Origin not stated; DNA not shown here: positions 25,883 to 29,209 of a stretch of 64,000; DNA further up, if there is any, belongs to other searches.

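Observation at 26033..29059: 1008-aa, ~78-cysteine modular protein on a prepilin-like anchor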

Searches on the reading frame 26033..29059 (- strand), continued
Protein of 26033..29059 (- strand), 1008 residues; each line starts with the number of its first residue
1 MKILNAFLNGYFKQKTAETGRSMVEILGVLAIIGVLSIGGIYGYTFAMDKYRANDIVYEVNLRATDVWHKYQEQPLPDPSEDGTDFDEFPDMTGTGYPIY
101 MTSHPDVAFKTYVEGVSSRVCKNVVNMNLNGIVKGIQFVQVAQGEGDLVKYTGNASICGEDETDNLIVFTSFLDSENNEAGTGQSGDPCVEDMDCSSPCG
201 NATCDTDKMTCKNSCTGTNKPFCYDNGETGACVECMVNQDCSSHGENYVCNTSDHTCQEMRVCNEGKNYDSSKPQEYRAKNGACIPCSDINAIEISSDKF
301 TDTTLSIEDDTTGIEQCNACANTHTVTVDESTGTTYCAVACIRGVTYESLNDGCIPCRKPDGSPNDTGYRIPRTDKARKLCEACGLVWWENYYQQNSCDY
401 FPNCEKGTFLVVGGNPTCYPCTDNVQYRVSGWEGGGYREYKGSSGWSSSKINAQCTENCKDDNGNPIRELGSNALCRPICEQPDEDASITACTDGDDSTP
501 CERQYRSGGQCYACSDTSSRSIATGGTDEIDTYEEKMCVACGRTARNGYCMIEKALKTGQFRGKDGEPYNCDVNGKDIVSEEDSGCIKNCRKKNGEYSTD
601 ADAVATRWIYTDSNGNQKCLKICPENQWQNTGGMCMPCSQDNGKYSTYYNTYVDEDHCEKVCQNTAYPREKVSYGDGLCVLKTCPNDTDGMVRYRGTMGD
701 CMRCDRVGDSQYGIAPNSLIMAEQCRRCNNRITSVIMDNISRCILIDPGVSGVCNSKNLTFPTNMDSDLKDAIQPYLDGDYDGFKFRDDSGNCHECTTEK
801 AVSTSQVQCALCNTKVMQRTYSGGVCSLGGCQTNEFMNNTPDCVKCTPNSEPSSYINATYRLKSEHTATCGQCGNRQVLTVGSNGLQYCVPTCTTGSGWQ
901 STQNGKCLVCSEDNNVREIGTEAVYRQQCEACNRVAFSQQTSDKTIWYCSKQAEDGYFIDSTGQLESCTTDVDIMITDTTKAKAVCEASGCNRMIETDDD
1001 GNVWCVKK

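Call 39: fold_search(model_id=the predicted structure, library=pdb)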
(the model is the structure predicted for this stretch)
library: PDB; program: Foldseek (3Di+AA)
matches with E <= 10: 126; with E <= 0.001: 0
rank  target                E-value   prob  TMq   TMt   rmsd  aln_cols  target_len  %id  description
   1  1z1y_A                1.7e-01  0.09  0.06  0.21  22.9       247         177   10  Crystal structure of Methylated Pvs25, an ookinete protein from Plasmodium vivax (released 2005-12-06)
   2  9gjg_H                3.0e-01  0.02  0.06  0.07  44.2       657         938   11  Entamoeba histolytica Gal/GalNAc lectin bound to monoclonal antibody CP33-H/L-LA22 (released 2026-02-11)
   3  6phd_C                3.9e-01  0.05  0.05  0.18  22.3       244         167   11  Pfs25 in complex with the human transmission blocking antibody 2586 (released 2019-10-02)
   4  7e8t_F                5.0e-01  0.21  0.08  0.27  16.0       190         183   15  Monomer of Ypt32-TRAPPII (released 2022-02-09)
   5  5tfy_A                6.2e-01  0.16  0.04  0.22  18.1       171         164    7  The archaeal flagellum of Methanospirillum hungatei strain JF1. (released 2016-12-07)
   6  2pwn                  6.5e-01  0.20  0.08  0.27  14.8       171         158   13  Crystal structure of BET3 homolog (13277653) from Mus musculus at 2.04 A resolution (released 2007-05-29)
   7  7e8t_C                7.3e-01  0.11  0.07  0.20  16.4       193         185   12  Monomer of Ypt32-TRAPPII (released 2022-02-09)
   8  5jhw_C                8.5e-01  0.03  0.04  0.11  15.5       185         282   12  Crystal Structure of the GDF11:Follistatin 288 complex (released 2017-03-22)
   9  6laf_B                9.0e-01  0.35  0.06  0.26   7.0        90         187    6  Crystal structure of the core domain of Amuc_1100 from Akkermansia muciniphila (released 2020-08-05)
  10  7u05_F                9.5e-01  0.10  0.07  0.21  16.4       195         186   12  Structure of the yeast TRAPPII-Rab11/Ypt32 complex in the closed/closed state (composite structure) (released 2022-04-27)
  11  2arp_F                9.5e-01  0.04  0.04  0.14  14.2       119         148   12  Activin A in complex with Fs12 fragment of follistatin (released 2006-03-07)
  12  3hh2_C                1.0e+00  0.02  0.04  0.10  18.7       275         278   11  Crystal structure of the myostatin:follistatin 288 complex (released 2009-08-04)
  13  7kmt_F                1.5e+00  0.08  0.08  0.21  16.5       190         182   10  Structure of the yeast TRAPPIII-Ypt1(Rab1) complex (released 2021-06-02)
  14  4jay_A                1.7e+00  0.11  0.05  0.14   8.3       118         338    8  Crystal structure of P. aeruginosa MurB in complex with NADP+ (released 2013-07-17)
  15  5ypz_A                1.9e+00  0.01  0.06  0.10  20.3       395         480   11  Crystal structure of minor pilin CofB from CFA/III complexed with N-terminal peptide fragment of CofJ (released 2018-06-27)
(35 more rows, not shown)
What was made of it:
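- On Eukaryote-type Cys-rich repeats (Giardia VSP, furin-like, EGF, ephrin-receptor-like): PDB Foldseek best E=0.17 (call 39).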

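Call 43: search_protein_families(library=pfam, proteins=[L018:14511-15083:-, L018:13499-14557:-, L018:11353-13467:-, L018:10206-11330:-, L018:9673-10002:-, L018:9061-9669:-, L018:8528-8860:-, L018:7719-8531:-, L018:6912-7670:-, L018:6409-6912:-], max_evalue=0.1)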
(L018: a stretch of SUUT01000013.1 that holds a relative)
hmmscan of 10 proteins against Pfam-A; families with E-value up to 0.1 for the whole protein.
L018:14511-15083:- (190 aa): 1 family
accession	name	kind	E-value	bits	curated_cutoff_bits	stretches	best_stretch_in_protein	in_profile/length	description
PF06864.17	PAP_PilO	-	1.2e-12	47.9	26.7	1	8-189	239-419/419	Pilin accessory protein (PilO)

L018:13499-14557:- (352 aa): 1 family
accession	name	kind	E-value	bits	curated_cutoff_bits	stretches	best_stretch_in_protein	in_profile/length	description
PF01957.25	NfeD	-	0.0048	17.5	29.1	1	281-329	4-54/57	NfeD-like C-terminal, partner-binding domain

L018:11353-13467:- (704 aa): 10 families
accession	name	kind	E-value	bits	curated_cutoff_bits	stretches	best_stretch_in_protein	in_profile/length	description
PF00437.27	T2SSE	-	8.3e-68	229.1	24.9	1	282-693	4-370/370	Type II/IV secretion system protein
PF25199.1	nSTAND_NTPase5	-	0.002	18.4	34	1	432-468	37-73/145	Novel STAND NTPase 5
PF13555.12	AAA_29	-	0.0037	17.4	27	1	431-453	17-39/61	P-loop containing region of AAA domain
PF13401.12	AAA_22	-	0.0044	17.8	27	1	436-474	5-42/130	AAA domain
PF13476.12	AAA_23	-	0.014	16.5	27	1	436-453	19-36/201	AAA domain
PF13191.12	AAA_16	-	0.033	15.1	32.6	0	426-457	14-44/167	AAA ATPase domain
PF13173.12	AAA_14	-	0.035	14.6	27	0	438-480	4-44/129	AAA domain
PF12775.13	AAA_7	-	0.038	14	25.8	1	427-472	24-68/181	P-loop containing dynein motor region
PF00270.35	DEAD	-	0.073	13.2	26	0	439-463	17-41/167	DEAD/DEAH box helicase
PF01580.24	FtsK_SpoIIIE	-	0.079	12.8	24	0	418-459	22-61/221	FtsK/SpoIIIE family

L018:10206-11330:- (374 aa): 1 family
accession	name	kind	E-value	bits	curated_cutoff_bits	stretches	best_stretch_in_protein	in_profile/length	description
PF00482.28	T2SSF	-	8.4e-27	94.1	25.2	2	237-356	1-121/125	Type II secretion system (T2SS), protein F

L018:9673-10002:- (109 aa): 1 family
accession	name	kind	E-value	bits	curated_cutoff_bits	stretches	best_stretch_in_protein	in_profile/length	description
PF02575.21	YbaB_DNA_bd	-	1e-25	90.1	25.5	1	10-96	1-87/91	YbaB/EbfC DNA-binding family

L018:9061-9669:- (202 aa): 5 families
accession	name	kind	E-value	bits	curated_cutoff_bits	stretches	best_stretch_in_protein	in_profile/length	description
PF13662.12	Toprim_4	-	1.9e-23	82.9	25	1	85-174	2-84/85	Toprim domain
PF21175.2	RecR_C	-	4.8e-11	42.3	22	1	177-200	1-24/24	RecR, C-terminal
PF21176.3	RecR_HhH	-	1.6e-08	34.7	27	1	11-53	1-43/45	RecR, helix-hairpin-helix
PF02132.21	RecR_ZnF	-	1.2e-05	25.4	22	1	59-78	2-21/21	RecR, Cys4-zinc finger domain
PF01751.28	Toprim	-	4.4e-05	24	23.1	1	86-167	2-89/96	Toprim domain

L018:8528-8860:- (110 aa): 2 families
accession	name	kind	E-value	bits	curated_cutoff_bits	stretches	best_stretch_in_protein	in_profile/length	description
PF05164.18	ZapA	-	3.3e-13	50.2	23.8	1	4-93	1-88/88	Cell division protein ZapA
PF04760.21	IF2_N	-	0.014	15.6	25.3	0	27-45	8-29/53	Translation initiation factor IF-2, N-terminal region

L018:7719-8531:- (270 aa): 2 families
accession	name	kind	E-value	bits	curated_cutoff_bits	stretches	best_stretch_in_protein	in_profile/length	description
PF13277.11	YmdB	-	7.8e-98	327.2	27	1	4-256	1-251/253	YmdB-like protein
PF00149.33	Metallophos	-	9.9e-09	36.3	21.5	1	1-182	1-191/191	Calcineurin-like phosphoesterase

L018:6912-7670:- (252 aa): 2 families
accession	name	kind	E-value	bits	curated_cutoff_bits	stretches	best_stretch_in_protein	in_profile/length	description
PF01709.26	Transcrip_reg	-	2.4e-49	167.6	27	1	82-238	1-160/160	TACO1/YebC second and third domain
PF20772.2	TACO1_YebC_N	-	4.9e-31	107.5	36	1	5-75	1-72/73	TACO1/YebC protein N-terminal domain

L018:6409-6912:- (167 aa): 1 family
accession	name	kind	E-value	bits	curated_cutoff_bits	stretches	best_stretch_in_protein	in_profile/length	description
PF02075.23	RuvC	-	3.9e-50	170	22.2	1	4-152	1-148/148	Crossover junction endodeoxyribonuclease RuvC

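Call 47: search_protein_families(library=pfam, proteins=[L080:1959-3284:-, L080:3293-4939:-, L080:4923-5810:-, L080:5820-6887:-, L080:7060-7407:-, L080:7501-8130:+, L080:8206-9669:+, L080:965-2008:-, L080:12679-13233:-, L018:402-1832:+], max_evalue=0.1)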
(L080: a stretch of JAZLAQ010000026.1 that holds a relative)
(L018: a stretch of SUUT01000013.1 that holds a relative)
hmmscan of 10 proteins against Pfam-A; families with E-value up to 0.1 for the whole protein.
L080:1959-3284:- (441 aa): 1 family
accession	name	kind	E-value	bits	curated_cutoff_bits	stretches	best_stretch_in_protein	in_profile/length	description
PF06864.17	PAP_PilO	-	5.1e-26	91.9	26.7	1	32-440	2-419/419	Pilin accessory protein (PilO)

L080:3293-4939:- (548 aa): 1 family
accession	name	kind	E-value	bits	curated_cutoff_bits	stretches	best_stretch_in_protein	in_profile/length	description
PF00263.26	Secretin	-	8.5e-10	38.9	27.5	1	345-535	2-168/169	Bacterial type II and III secretion system protein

L080:4923-5810:- (295 aa): 1 family
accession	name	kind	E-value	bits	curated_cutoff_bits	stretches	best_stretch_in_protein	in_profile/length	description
PF10671.14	TcpQ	-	9.2e-18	64.5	27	1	211-286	2-77/80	Toxin co-regulated pilus biosynthesis protein Q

L080:5820-6887:- (355 aa): 2 families
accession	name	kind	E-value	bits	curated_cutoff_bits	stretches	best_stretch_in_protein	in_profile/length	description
PF02991.22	ATG8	-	0.031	14.9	27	0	100-163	9-72/104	Autophagy protein Atg8 ubiquitin like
PF18575.6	HAMP_N3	-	0.04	13.9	25.7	0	75-99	13-37/43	HAMP N-terminal domain 3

L080:7060-7407:- (115 aa): 2 families
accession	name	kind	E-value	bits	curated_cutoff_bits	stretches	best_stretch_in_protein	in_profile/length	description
PF02736.25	Myosin_N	-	0.013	15.8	27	1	27-51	16-40/45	Myosin N-terminal SH3-like domain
PF25448.1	DUF7897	-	0.059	12.2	27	1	2-71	109-176/595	Domain of unknown function (DUF7897)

L080:7501-8130:+ (209 aa): 1 family
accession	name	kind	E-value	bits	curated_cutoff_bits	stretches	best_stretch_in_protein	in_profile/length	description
PF01862.21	PvlArgDC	-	2.2e-23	83.3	22.7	1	23-161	2-128/161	Pyruvoyl-dependent arginine decarboxylase (PvlArgDC)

L080:8206-9669:+ (487 aa): 2 families
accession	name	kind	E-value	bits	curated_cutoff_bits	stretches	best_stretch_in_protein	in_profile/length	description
PF13520.12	AA_permease_2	-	5.6e-60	203.9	27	1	15-425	1-401/427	Amino acid permease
PF00324.27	AA_permease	-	1.1e-27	97.3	24.6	1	23-430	5-425/470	Amino acid permease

L080:965-2008:- (347 aa): 0 families

L080:12679-13233:- (184 aa): 2 families
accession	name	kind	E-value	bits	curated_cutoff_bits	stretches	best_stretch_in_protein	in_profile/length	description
PF00226.36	DnaJ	-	5.6e-14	52.4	27.8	1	129-180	4-55/63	DnaJ domain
PF08777.17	RRM_3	-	0.021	15.3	22.9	1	128-178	4-54/102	RNA binding motif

L018:402-1832:+ (476 aa): 0 families
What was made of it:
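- Closest known: PilV tip adhesins of R64-type. Different: The machinery cluster is chromosomal and has no pilin or peptidase genes in cis (calls 43, 47).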

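Call 67: search_protein_families(library=pfam, alignment_id=A5, max_evalue=0.001)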
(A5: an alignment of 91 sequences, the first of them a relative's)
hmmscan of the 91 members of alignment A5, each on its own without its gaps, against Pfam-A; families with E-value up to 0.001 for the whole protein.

A. member 1, P0101 (555 aa): 0 families

B. families by the number of members that match (of 91 scanned): 6 families
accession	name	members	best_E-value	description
PF13330.11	Mucin2_WxxW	2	1.6e-19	Mucin-2 protein WxxW repeating region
PF00849.27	PseudoU_synth_2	1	5e-12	RNA pseudouridylate synthase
PF11410.13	Antifungal_pept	1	0.00011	Antifungal peptide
PF05345.18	He_PIG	1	0.00019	Putative Ig domain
PF00128.31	Alpha-amylase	1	0.00029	Alpha amylase, catalytic domain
PF00193.23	Xlink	1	0.00033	Extracellular link domain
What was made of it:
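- Two other carriers of the anchor hold Mucin2_WxxW repeats (call 67).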
